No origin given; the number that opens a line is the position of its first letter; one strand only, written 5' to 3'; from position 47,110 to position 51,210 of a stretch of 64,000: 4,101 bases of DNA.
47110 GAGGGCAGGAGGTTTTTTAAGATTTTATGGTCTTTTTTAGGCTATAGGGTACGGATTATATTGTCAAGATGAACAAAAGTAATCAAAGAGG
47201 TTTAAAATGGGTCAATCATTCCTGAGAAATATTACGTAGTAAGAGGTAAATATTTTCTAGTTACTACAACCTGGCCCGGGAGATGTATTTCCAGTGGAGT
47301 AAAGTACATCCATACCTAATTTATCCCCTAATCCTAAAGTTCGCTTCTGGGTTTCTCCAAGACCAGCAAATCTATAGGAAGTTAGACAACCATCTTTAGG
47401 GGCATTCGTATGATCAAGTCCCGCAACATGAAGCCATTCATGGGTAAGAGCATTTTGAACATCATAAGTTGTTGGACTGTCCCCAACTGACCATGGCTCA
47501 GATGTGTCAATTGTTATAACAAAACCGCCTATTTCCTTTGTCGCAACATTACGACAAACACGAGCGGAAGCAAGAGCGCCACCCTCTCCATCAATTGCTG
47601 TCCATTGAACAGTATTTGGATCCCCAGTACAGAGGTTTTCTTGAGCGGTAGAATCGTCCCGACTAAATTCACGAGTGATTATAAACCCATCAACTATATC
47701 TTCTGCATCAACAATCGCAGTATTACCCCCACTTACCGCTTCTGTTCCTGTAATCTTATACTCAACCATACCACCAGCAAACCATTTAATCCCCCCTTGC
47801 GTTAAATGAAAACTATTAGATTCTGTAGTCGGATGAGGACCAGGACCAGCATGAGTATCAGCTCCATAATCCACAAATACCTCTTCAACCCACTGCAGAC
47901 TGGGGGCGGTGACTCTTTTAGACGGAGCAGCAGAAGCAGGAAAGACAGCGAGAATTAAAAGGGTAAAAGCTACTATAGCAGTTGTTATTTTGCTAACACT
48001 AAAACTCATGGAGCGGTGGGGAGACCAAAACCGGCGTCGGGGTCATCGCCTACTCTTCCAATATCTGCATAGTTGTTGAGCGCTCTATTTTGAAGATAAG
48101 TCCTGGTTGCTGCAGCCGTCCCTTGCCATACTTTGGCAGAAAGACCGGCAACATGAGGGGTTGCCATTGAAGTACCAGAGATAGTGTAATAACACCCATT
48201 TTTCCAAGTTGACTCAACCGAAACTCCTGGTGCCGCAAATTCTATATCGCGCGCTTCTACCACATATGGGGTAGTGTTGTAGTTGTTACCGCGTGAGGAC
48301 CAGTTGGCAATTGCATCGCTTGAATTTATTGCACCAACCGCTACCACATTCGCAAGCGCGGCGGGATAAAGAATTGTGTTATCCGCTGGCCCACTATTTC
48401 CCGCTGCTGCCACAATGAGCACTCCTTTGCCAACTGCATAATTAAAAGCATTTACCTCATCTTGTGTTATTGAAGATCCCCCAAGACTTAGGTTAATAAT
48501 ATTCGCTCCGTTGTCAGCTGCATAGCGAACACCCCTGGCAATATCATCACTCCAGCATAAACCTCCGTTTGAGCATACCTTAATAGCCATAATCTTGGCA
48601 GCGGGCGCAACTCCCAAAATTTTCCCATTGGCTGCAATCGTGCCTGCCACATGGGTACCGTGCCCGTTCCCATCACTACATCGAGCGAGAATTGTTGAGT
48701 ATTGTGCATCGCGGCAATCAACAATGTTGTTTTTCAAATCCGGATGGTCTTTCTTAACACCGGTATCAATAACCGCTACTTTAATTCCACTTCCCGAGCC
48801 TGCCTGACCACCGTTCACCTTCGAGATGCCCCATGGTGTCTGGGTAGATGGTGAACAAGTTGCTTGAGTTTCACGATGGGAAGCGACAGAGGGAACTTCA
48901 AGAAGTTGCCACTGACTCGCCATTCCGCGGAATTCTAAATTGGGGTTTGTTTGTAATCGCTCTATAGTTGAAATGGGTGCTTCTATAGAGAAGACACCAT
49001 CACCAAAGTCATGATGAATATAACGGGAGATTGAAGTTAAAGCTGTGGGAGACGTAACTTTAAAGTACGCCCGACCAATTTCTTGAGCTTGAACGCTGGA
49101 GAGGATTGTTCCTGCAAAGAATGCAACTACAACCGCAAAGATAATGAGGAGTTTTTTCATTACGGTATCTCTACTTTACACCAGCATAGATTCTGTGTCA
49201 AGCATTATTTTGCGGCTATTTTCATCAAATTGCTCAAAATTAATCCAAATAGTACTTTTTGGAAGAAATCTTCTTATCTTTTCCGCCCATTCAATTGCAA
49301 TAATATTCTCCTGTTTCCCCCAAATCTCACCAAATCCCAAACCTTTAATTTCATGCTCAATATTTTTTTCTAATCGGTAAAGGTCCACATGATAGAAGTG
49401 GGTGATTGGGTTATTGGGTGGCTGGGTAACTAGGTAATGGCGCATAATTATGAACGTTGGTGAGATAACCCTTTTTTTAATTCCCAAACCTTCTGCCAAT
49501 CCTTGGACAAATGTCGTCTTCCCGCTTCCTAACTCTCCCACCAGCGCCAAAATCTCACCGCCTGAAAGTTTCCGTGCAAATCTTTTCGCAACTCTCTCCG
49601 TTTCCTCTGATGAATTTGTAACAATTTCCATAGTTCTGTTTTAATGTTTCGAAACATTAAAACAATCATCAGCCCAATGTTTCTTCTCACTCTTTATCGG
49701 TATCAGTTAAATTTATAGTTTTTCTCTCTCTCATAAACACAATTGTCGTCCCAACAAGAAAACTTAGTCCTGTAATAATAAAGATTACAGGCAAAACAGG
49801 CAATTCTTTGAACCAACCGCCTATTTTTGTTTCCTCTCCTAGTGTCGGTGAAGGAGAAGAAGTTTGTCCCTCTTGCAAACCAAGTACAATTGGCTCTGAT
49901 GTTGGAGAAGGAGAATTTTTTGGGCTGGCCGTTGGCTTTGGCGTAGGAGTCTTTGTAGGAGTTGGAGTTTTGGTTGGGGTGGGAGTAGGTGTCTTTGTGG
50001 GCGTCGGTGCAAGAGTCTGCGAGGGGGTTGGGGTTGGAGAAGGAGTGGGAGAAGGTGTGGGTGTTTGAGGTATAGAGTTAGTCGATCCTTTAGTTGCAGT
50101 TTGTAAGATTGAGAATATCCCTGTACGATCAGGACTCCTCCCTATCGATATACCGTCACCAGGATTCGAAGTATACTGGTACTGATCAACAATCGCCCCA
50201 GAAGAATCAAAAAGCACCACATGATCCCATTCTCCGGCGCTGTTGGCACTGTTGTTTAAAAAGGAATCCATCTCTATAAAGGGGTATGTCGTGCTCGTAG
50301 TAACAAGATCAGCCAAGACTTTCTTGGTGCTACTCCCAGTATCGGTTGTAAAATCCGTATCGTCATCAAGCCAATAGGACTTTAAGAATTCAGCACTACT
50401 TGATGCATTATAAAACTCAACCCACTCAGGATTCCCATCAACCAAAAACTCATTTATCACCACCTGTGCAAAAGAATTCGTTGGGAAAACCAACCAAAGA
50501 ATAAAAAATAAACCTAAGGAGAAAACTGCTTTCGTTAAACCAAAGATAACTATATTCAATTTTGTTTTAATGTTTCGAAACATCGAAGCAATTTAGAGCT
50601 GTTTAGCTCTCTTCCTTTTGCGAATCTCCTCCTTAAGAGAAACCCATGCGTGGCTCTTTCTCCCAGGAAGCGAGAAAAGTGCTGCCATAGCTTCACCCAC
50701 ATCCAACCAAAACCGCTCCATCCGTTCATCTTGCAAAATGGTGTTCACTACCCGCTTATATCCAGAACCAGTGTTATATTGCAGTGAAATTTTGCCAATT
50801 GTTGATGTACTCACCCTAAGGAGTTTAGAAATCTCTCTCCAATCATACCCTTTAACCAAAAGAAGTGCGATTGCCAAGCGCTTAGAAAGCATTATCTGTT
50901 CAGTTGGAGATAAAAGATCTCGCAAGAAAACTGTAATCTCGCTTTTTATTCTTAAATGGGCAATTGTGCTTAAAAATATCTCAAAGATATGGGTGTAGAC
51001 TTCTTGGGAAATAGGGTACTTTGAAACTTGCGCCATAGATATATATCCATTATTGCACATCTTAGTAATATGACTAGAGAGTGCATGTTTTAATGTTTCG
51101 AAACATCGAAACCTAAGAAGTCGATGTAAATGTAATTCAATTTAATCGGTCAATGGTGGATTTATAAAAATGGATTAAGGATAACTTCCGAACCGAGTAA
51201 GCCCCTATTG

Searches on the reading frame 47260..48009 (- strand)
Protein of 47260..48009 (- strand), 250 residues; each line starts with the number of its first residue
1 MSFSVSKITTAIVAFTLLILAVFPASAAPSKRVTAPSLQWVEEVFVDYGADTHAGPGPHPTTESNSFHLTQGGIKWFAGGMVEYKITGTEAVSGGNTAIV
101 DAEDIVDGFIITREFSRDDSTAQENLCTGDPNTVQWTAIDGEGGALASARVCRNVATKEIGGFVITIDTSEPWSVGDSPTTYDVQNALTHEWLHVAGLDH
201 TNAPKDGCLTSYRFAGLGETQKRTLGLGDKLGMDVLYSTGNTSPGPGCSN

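Call 97: search_protein_families(library=pfam, proteins=[window:47260-48009:-], max_evalue=0.0001)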
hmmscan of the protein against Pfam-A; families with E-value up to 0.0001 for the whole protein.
window:47260-48009:- (250 aa): 1 family
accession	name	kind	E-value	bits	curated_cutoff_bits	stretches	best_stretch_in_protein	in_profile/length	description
PF00413.30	Peptidase_M10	-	2.4e-08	34.4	24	1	135-237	63-158/159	Matrixin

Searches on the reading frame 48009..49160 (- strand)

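Call 97: search_protein_families(library=pfam, proteins=[window:48009-49160:-], max_evalue=0.0001)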
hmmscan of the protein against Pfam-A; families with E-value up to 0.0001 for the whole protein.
window:48009-49160:- (384 aa): 1 family
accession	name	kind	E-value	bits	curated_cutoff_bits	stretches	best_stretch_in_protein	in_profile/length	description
PF00082.27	Peptidase_S8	-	1.6e-57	195.5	21.8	1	123-379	1-288/288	Subtilase family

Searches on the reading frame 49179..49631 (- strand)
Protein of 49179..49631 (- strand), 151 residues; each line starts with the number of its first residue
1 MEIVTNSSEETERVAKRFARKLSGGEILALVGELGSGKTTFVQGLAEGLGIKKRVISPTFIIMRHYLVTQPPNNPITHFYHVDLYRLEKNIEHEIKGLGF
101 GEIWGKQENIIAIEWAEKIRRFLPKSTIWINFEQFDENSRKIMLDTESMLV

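Call 97: search_protein_families(library=pfam, proteins=[window:49179-49631:-], max_evalue=0.0001)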
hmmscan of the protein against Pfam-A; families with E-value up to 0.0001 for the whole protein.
window:49179-49631:- (151 aa): 1 family
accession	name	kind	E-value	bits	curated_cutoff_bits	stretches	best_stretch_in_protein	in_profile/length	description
PF02367.23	TsaE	-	2.1e-35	121.9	26.6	1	6-142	2-128/128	Threonylcarbamoyl adenosine biosynthesis protein TsaE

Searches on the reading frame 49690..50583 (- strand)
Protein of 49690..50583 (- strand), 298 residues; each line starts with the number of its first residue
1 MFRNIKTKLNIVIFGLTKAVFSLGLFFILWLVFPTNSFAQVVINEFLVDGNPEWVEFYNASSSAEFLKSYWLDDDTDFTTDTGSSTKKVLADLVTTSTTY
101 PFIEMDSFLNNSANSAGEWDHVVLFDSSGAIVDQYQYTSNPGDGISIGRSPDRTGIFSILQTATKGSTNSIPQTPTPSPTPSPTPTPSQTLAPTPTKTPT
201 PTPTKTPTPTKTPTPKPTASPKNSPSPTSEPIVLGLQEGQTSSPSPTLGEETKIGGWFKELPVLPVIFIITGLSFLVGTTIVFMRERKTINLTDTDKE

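Call 97: search_protein_families(library=pfam, proteins=[window:49690-50583:-], max_evalue=0.0001)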
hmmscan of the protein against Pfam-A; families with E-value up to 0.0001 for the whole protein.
window:49690-50583:- (298 aa): 1 family
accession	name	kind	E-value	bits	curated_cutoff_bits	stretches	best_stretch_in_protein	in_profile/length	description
PF00932.25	LTD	-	4.7e-11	43.5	34.3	1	36-138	3-108/109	Lamin Tail Domain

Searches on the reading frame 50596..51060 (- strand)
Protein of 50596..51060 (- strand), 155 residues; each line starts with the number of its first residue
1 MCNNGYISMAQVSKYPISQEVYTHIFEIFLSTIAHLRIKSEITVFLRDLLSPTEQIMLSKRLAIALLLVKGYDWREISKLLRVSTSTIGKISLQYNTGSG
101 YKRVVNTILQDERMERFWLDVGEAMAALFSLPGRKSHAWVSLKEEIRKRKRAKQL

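Call 97: search_protein_families(library=pfam, proteins=[window:50596-51060:-], max_evalue=0.0001)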
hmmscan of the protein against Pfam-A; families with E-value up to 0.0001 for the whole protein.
window:50596-51060:- (155 aa): 2 families
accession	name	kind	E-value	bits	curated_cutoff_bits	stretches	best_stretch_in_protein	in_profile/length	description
PF01371.25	Trp_repressor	-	1.5e-10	41.4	27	1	27-100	4-78/88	Trp repressor protein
PF13384.12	HTH_23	-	4.1e-05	23.7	24.6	1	60-99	6-44/50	Homeodomain-like domain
